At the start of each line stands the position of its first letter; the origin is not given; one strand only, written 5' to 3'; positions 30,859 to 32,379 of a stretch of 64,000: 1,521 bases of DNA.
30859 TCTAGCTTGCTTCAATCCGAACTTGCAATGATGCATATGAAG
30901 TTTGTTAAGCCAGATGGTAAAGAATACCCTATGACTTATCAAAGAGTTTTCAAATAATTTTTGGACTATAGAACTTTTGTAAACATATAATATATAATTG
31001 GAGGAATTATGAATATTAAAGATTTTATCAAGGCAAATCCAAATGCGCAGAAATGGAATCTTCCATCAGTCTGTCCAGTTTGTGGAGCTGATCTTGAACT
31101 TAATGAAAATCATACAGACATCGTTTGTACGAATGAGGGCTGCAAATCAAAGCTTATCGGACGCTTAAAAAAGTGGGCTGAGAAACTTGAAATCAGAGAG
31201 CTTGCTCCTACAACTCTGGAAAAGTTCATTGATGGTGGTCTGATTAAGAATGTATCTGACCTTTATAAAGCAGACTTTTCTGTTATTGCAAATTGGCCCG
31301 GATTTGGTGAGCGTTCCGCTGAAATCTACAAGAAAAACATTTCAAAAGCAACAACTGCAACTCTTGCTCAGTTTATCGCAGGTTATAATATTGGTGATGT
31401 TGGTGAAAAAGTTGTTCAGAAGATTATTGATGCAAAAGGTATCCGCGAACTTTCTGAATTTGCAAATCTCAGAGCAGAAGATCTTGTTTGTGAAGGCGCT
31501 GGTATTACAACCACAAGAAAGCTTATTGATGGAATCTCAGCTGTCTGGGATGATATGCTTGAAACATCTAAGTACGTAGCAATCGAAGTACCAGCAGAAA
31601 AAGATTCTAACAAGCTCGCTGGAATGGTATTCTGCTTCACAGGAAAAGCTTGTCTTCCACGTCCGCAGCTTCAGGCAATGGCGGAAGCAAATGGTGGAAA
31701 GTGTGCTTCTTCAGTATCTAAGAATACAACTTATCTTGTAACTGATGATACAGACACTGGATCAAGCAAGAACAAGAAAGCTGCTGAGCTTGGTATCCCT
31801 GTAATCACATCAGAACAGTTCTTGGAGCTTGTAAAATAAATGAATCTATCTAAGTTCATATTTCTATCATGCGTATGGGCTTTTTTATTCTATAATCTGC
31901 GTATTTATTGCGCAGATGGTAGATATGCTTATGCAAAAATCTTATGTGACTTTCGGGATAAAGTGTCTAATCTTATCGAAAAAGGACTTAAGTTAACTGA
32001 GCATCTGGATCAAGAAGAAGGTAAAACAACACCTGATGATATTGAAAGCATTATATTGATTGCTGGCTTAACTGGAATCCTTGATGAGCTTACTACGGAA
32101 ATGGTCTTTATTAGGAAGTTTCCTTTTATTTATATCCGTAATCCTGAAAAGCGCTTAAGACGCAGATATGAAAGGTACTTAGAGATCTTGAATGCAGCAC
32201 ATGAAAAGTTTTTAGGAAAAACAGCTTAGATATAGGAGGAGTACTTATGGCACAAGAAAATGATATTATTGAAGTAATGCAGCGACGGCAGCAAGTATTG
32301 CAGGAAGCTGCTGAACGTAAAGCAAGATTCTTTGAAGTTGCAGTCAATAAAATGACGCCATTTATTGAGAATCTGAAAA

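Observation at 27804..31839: NAD-dependent DNA ligase split into two separately promoted genes 2.1 kb apart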

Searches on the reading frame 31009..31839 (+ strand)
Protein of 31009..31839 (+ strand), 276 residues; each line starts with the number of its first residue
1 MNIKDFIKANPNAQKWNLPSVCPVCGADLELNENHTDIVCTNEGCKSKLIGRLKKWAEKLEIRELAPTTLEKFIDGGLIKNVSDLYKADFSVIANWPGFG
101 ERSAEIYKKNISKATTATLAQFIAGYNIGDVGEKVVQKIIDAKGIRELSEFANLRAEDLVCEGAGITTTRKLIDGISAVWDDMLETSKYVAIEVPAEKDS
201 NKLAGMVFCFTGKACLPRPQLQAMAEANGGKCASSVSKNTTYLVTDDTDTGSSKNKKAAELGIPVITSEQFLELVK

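Call 3: search_protein_families(library=pfam, proteins=[window:31009-31839:+], max_evalue=0.01)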
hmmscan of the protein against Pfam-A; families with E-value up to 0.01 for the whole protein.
window:31009-31839:+ (276 aa): 5 families
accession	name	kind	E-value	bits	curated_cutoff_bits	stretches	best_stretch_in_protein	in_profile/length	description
PF00533.33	BRCT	-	4.9e-18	65.6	21.3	1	200-274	3-77/78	BRCA1 C Terminus (BRCT) domain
PF12738.14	PTCB-BRCT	-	7.7e-09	35.9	22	1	208-267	3-60/63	twin BRCT domain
PF16589.12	BRCT_2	-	3.5e-05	24.5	27.3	1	203-269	3-68/86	BRCT domain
PF14520.12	HHH_5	-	3.6e-05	24.6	27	0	67-105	12-49/57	Helix-hairpin-helix domain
PF03119.21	DNA_ligase_ZBD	-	6.6e-05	23.1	25.8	1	22-46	2-26/27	NAD-dependent DNA ligase C4 zinc finger domain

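Call 6: search_dna_similar(query=window:31009-31839:+, collection=phages, mode=protein, max_rows=40)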
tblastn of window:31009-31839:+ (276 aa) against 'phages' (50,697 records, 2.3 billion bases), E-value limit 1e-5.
Records with a match: 471; places in all: 471; records where one place covers at least 80% of the query: 461.
Best place of each record, by identity: <60% 471.
By first word of the organism name: Vibrio 318; Bacteriophage 30; Ralstonia 14; Serratia 13; Bacillus 12; Staphylococcus 12; Listeria 8; Bacteroides 7; Erwinia 6; Rhizobium 5; and 23 more.
By host as written in the record: - 311; Vibrio harveyi BAA-1116 14; Staphylococcus aureus 9; Vibrio crassostreae 9; Ralstonia solanacearum 7; Listeria monocytogenes 6; Ralstonia pseudosolanacearum 5; Serratia marcescens LVF3 5; and 66 more.
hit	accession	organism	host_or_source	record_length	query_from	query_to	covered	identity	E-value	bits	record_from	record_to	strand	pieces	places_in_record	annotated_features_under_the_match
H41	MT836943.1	Bacteriophage sp.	human fecal samples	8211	18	276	94%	33.1%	2e-28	119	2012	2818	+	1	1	record has no annotation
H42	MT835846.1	Bacteriophage sp.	human fecal samples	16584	17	276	94%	32.7%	2e-32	131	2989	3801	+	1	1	record has no annotation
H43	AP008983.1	Clostridium phage c-st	Clostridium botulinum type C strain ...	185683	18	276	94%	32.5%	2e-31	128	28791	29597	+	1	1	putative NAD-dependent DNA ligase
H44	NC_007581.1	Clostridium phage c-st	Clostridium botulinum type C strain ...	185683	18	276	94%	32.5%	2e-31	128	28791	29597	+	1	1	NAD-dependent DNA ligase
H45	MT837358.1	Bacteriophage sp.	human fecal samples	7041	17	276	94%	31.9%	2e-28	119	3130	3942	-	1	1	record has no annotation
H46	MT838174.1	Bacteriophage sp.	human fecal samples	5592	18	274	93%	32.2%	2e-27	116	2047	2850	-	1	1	record has no annotation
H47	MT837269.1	Bacteriophage sp.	human fecal samples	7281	14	275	95%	30.9%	6e-27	115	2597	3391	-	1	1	record has no annotation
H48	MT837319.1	Bacteriophage sp.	human fecal samples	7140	12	275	96%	30.4%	3e-10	66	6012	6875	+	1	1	record has no annotation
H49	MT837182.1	Bacteriophage sp.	human fecal samples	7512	18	276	94%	30.8%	6e-29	120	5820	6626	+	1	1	record has no annotation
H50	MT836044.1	Bacteriophage sp.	human fecal samples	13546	13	275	95%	30.2%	3e-26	113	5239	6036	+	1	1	record has no annotation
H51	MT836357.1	Bacteriophage sp.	human fecal samples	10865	18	273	93%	30.9%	3e-28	119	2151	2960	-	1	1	record has no annotation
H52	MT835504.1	Bacteriophage sp.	human fecal samples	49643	5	273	97%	29.3%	3e-21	99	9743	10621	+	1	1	record has no annotation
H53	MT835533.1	Bacteriophage sp.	human fecal samples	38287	22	275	92%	30.9%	1e-27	117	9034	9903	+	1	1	record has no annotation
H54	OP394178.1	Cyanophage MaMV-DH01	Cyanobacteria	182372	16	276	95%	30.0%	1e-17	88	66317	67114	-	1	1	DNA ligase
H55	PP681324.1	Microcystis phage MaMV-DL02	Microcystis aeruginosa FACHB524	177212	16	276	95%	30.0%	2e-17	87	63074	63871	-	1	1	hypothetical protein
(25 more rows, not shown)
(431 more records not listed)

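Call 8: search_solved_structures(query=window:31009-31839:+, show_alignments=2)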
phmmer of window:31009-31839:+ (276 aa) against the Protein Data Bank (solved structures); distinct sequences matched with E-value up to 0.001: 11.
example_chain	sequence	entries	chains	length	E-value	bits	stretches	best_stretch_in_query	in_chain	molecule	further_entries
1dgs_A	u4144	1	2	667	3.1e-22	82.6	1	18-275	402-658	DNA LIGASE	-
2owo_A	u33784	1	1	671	1.3e-12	51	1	17-274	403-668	DNA ligase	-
5tt5_A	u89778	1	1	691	1.4e-12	50.9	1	17-274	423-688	DNA ligase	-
1l7b_A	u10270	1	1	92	8e-10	41.9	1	197-275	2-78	DNA LIGASE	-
2k6g_A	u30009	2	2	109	3.3e-09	39.9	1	193-275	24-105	Replication factor C subunit 1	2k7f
2ebu_A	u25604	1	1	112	3.6e-09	39.8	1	193-275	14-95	Replication factor C subunit 1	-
9vse_A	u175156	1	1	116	1.3e-07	34.7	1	201-274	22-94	DNA ligase A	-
1v9p_A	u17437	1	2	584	5.3e-07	32.7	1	18-177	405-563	DNA ligase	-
9hu3_B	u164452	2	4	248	1.4e-06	31.3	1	15-265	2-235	DNA ligase subunit B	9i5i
4glx_A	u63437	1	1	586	6.2e-06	29.2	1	17-155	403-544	DNA ligase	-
8ak4_A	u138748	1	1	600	7.2e-06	29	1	12-146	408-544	DNA ligase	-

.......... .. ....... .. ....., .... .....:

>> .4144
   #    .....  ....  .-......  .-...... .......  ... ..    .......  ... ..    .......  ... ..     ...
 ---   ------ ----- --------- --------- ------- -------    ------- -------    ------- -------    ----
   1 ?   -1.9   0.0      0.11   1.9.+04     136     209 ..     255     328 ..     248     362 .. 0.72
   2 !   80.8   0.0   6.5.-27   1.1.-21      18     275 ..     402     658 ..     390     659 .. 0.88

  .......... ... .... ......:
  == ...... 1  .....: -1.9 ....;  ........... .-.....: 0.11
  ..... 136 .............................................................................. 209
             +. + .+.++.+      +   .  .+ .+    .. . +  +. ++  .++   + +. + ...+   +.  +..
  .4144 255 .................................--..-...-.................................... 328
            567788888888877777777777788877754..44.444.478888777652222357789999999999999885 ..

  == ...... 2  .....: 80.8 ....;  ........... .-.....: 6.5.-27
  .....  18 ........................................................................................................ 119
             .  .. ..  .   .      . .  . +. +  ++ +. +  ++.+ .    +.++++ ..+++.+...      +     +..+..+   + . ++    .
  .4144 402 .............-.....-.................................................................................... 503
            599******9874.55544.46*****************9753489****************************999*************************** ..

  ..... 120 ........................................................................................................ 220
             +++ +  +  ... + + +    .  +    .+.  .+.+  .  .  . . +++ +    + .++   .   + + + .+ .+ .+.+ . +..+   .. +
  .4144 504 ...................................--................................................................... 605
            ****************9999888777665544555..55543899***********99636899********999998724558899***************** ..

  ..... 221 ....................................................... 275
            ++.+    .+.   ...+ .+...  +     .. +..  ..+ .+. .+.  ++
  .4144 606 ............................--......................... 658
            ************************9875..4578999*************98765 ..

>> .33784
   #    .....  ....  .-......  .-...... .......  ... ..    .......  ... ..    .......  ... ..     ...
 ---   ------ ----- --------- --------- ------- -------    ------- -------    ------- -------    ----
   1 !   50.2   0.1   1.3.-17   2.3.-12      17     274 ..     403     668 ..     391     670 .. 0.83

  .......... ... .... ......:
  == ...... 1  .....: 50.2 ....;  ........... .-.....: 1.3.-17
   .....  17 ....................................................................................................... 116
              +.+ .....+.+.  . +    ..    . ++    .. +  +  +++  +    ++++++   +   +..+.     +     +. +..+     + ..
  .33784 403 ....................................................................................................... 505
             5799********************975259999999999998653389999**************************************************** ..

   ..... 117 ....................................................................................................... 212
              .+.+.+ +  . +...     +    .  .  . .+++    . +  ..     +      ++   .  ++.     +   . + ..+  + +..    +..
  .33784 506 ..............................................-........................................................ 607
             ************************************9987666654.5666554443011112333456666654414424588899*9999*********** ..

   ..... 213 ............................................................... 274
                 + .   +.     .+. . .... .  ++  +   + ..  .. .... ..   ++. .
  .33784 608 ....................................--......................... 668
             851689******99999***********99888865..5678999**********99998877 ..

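Call 23: find_homologous_proteins(query=window:31009-31839:+, max_evalue=1e-8)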
Query window:31009-31839:+ (276 aa): 140 proteins with E <= 1e-8 among 1199 candidates; the best 120 are listed.
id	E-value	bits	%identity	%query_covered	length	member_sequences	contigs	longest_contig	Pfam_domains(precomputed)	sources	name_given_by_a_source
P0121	4.7e-176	602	97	100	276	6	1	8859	PF14520.13,PF00533.34,PF12738.14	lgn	-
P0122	3.5e-161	553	89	100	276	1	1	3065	PF14520.13,PF00533.34,PF12738.14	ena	-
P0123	2.8e-155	534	84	100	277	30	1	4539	PF14520.13,PF00533.34,PF12738.14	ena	-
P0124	4.0e-145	500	81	100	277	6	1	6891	PF00533.34,PF12738.14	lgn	-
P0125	2.4e-133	462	74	100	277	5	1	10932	PF14520.13,PF00533.34,PF12738.14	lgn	-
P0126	1.8e-130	452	73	100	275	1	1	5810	PF14520.13,PF00533.34,PF12738.14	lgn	-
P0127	2.2e-130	452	71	100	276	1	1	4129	PF00533.34,PF12738.14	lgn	-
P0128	2.1e-91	324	56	95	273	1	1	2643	PF14520.13,PF00533.34,PF03119.22,PF12738.14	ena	-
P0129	7.3e-90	319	55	95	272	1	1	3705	PF14520.13,PF00533.34,PF12738.14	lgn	-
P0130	7.5e-89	316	54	99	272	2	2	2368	PF14520.13,PF00533.34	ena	-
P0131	2.4e-88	314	55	95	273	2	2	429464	PF14520.13,PF00533.34,PF12738.14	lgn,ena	-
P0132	1.0e-82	296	54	96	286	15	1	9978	PF00533.34,PF12738.14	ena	-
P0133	3.7e-82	294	54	95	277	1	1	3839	PF00533.34,PF03119.22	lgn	-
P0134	6.4e-79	283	49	96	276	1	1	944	PF14520.13,PF00533.34,PF12738.14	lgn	-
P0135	2.0e-78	282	52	96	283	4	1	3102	PF00533.34,PF12738.14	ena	-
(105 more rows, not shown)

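Call 40: find_related_loci(query=A2, collection=viral_contigs, flank=3000)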
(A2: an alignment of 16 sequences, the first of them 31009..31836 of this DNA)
Query A2 (276 aa) in viral_contigs; peptide patterns used: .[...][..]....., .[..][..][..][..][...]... (x = any residue, [..] = any of these).
357 stretches matched a pattern; 207 encode a relative of the query (tblastn E <= 1e-3); the best 80 are kept; 80 distinct loci.
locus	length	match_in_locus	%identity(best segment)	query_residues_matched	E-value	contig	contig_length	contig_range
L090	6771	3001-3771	49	14-272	3e-75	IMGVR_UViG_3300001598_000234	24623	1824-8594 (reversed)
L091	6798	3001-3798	42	13-274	4e-68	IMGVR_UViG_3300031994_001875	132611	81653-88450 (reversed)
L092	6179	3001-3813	42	1-274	6e-67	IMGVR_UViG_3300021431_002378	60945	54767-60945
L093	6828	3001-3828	42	1-274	5e-66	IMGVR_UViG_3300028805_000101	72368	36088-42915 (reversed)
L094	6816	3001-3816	39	7-274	2e-63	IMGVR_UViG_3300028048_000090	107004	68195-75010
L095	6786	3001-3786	44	14-276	1e-59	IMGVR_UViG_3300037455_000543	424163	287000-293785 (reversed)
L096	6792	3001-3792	43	14-275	7e-59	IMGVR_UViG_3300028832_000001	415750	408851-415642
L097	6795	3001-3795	41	13-275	3e-58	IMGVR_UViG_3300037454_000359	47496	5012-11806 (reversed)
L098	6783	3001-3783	41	13-274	5e-56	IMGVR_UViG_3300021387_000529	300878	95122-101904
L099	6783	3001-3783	41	13-274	5e-56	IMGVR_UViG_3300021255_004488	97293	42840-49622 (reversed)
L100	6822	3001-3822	39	7-276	8e-54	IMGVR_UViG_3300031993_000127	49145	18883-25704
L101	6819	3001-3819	38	7-274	1e-61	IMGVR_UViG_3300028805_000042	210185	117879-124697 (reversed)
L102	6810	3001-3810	35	7-275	1e-40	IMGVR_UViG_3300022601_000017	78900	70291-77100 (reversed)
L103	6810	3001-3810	35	7-275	1e-40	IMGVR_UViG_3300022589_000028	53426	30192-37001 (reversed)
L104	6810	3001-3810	35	7-275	1e-40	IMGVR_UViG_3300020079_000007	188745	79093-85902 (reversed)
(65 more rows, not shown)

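Call 42: search_protein_families(library=phrogs, proteins=[window:31009-31839:+], max_evalue=0.01)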
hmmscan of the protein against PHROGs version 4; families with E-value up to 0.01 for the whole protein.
window:31009-31839:+ (276 aa): 5 families
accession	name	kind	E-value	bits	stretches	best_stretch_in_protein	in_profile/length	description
phrog_3869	-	DNA, RNA and nucleotide metabolism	3.9e-54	185.2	1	3-275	377-653/656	NAD-dependent DNA ligase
phrog_3498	-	DNA, RNA and nucleotide metabolism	1.4e-29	104.7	1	16-274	3-252/256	NAD-dependent DNA ligase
phrog_2561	-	DNA, RNA and nucleotide metabolism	7.4e-15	56.6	1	197-275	83-160/167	DNA ligase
phrog_3989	-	unknown function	2.2e-06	28.2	1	190-245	193-250/296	-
phrog_36782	-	unknown function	0.0072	16.4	0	187-275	85-172/407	-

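Call 52: find_encoding_contigs(protein=P0121, flank=10000, max_places=3)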
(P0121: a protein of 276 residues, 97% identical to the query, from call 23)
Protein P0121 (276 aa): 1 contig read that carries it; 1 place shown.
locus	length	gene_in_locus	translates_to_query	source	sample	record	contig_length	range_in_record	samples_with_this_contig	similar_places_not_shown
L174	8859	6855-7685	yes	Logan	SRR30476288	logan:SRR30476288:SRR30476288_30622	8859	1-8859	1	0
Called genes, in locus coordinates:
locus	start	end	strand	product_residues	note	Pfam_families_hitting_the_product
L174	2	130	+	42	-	?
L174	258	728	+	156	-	PF00383:dCMP_cyt_deam_1, PF14437:MafB19-deam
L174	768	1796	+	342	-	PF00574:CLP_protease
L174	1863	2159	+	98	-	-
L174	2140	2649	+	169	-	-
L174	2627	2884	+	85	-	-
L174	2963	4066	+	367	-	PF01653:DNA_ligase_aden, PF03120:OB_DNA_ligase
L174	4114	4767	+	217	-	-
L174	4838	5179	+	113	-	-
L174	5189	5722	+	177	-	-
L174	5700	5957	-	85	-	-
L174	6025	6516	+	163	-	-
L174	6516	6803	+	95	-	-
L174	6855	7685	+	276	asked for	PF14520:HHH_5 (faint), PF00533:BRCT, PF12738:PTCB-BRCT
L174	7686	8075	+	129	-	-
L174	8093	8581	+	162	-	-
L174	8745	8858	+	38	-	?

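Call 57: search_protein_families(library=pfam, proteins=[L174:4114-4767:+], max_evalue=0.05)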
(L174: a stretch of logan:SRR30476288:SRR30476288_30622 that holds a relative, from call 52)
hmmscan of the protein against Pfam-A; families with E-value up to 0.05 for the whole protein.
L174:4114-4767:+ (217 aa): 0 families

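Call 72: search_protein_families(library=phrogs, proteins=[L174:4114-4767:+], max_evalue=0.001)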
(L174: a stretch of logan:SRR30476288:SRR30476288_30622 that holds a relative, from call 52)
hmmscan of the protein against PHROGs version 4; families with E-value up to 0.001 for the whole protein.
L174:4114-4767:+ (217 aa): 0 families

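Call 75: predict_structure(alignment_id=A3)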
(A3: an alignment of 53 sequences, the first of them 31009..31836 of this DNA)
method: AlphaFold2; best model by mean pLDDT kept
length: 276 residues; sequences in the alignment: 53
mean_pLDDT: 90.8   pTM: 0.71
mean pLDDT of the five models: 90.8, 90.3, 89.8, 89.4, 89.3
residues with pLDDT >= 90: 188; 70-90: 84; 50-70: 4; < 50: 0
segments of 3 or more residues with pLDDT < 50: none
pLDDT, mean of each block of 10 residues (from residue 1): 88 84 89 84 86 95 94 95 96 94 95 95 93 93 91 93 92 93 96 77 91 91 90 91 88 87 94 90
secondary structure, 60 per line:
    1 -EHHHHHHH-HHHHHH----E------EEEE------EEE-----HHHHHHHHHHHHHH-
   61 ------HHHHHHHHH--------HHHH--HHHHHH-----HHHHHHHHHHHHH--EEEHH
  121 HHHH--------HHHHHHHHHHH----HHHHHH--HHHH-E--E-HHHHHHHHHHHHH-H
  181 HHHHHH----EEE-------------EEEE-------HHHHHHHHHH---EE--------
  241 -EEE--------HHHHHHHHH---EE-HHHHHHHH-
elements in order: H3-9 H11-16 E28-31 E38-40 H46-59 H67-75 H84-87 H90-95 H101-113 E116-118 H119-124 H133-143 H148-153 H156-159 H166-178 H180-186 E191-193 E207-210 H218-227 E242-244 H253-261 H268-275

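Call 77: fold_search(model_id=the predicted structure, library=pdb)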
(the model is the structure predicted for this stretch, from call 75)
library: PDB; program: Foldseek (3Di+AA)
matches with E <= 10: 740; with E <= 0.001: 12
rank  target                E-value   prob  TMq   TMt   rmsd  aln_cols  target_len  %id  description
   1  9a6z_B                2.8e-16  1.00  0.57  0.27   7.6       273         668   26  Integrative model of RPOB-DNLJ by crosslinking MS and deep learning (released 2024-09-18)
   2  9hu3_B                7.3e-12  1.00  0.47  0.51  10.2       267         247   20  PR1 phage heterodimeric DNA ligase in complex with 21-mer nicked DNA containing phage nick sequence (released 2026-01-14)
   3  5tt5                  5.2e-09  1.00  0.49  0.25   4.3       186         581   20  Escherichia coli LigA (K115M) in complex with NAD+ (released 2017-03-08)
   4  2owo_A                6.5e-09  1.00  0.55  0.27   3.0       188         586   21  Last Stop on the Road to Repair: Structure of E.coli DNA Ligase Bound to Nicked DNA-Adenylate (released 2007-05-15)
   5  4glx_A                2.0e-08  1.00  0.55  0.28   2.9       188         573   21  DNA ligase A in complex with inhibitor (released 2012-10-10)
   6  8ak4                  2.6e-08  1.00  0.52  0.29   4.2       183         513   20  Structure of the C-terminally truncated NAD+-dependent DNA ligase from the poly-extremophile Deinococcus radiodurans (released 2023-09-27)
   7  1dgs_A                3.5e-07  1.00  0.52  0.27   3.6       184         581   22  CRYSTAL STRUCTURE OF NAD+-DEPENDENT DNA LIGASE FROM T. FILIFORMIS (released 2000-11-27)
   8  1v9p_A                6.4e-07  1.00  0.52  0.26   3.8       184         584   22  Crystal Structure Of Nad+-Dependent DNA Ligase (released 2004-03-30)
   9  9hu3_F                6.9e-06  1.00  0.44  0.69   4.6       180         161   20  PR1 phage heterodimeric DNA ligase in complex with 21-mer nicked DNA containing phage nick sequence (released 2026-01-14)
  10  2ebu_MODEL_1_A        1.2e-04  1.00  0.26  0.61   6.8        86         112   37  Solution structure of the BRCT domain from human replication factor C large subunit 1 (released 2007-08-14)
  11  2k7f_MODEL_1_A        4.2e-04  1.00  0.26  0.63   4.5        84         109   38  HADDOCK calculated model of the complex between the BRCT region of RFC p140 and dsDNA (released 2009-09-08)
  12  6rml_A                8.5e-04  1.00  0.26  0.26  11.8       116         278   18  Crystal structure of TOPBP1 BRCT0,1,2 in complex with a 53BP1 phosphopeptide (released 2019-06-12)
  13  9dev                  1.1e-03  1.00  0.23  0.60   3.0        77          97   22  PARP4 BRCT domain (released 2025-05-28)
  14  8dr3_A                1.1e-03  1.00  0.26  0.12   2.6        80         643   32  Closed state of RFC:PCNA bound to a 3' ss/dsDNA junction (DNA2) with NTD (released 2022-08-17)
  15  9dfr                  1.2e-03  1.00  0.22  0.60   3.0        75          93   23  PARP4 BRCT domain F39A mutant (released 2025-05-28)
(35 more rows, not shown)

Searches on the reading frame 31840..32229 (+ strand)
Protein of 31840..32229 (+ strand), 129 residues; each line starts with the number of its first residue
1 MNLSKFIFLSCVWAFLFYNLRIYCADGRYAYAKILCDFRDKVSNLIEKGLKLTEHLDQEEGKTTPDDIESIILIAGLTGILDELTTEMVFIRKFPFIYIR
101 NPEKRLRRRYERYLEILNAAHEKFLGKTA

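Call 3: search_protein_families(library=pfam, proteins=[window:31840-32229:+], max_evalue=0.01)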
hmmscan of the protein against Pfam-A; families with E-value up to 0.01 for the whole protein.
window:31840-32229:+ (129 aa): 1 family
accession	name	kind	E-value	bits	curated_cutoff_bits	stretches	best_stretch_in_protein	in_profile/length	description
PF00306.32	ATP-synt_ab_C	-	0.0015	19.3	27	1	31-89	25-83/126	ATP synthase alpha/beta chain, C terminal domain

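Call 42: search_protein_families(library=phrogs, proteins=[window:31840-32229:+], max_evalue=0.01)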
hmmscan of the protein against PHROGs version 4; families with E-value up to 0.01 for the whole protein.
window:31840-32229:+ (129 aa): 0 families
